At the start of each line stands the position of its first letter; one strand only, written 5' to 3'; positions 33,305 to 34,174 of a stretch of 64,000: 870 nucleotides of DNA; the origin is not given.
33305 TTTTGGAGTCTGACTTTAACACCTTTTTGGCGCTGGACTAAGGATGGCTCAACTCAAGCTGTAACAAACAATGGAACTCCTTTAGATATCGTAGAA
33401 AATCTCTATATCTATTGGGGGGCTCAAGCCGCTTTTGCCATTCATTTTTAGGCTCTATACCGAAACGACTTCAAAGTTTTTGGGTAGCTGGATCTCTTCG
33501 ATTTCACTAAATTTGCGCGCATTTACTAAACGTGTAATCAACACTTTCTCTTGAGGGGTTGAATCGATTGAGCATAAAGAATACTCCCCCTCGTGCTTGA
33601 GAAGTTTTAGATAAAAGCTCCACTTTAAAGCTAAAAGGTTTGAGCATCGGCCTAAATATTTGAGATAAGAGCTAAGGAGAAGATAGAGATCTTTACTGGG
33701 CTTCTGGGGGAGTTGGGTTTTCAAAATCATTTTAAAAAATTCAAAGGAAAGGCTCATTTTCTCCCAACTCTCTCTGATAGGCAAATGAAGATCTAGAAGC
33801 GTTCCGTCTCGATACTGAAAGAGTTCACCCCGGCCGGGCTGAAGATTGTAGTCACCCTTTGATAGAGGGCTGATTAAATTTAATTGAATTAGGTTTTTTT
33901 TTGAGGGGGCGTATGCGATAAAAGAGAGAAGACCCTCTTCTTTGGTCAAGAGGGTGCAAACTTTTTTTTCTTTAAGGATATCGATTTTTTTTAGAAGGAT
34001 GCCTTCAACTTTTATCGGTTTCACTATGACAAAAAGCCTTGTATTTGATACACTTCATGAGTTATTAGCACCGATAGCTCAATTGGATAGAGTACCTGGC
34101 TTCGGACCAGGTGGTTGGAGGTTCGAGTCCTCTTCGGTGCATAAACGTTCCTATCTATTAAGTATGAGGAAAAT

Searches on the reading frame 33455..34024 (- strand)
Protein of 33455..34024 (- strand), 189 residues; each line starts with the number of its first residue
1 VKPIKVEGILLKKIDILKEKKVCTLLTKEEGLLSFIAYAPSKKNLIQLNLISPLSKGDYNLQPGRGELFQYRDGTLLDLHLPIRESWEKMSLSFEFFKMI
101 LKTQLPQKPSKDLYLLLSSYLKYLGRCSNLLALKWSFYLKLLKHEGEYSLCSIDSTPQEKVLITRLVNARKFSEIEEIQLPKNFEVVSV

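Call 11: search_protein_families(library=pfam, proteins=[window:33455-34024:-])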
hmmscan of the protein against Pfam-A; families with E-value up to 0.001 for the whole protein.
window:33455-34024:- (189 aa): 1 family
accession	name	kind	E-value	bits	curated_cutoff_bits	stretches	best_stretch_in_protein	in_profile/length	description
PF11967.14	RecO_N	-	6.2e-07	29.8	27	1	1-77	1-77/80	Recombination protein O N terminal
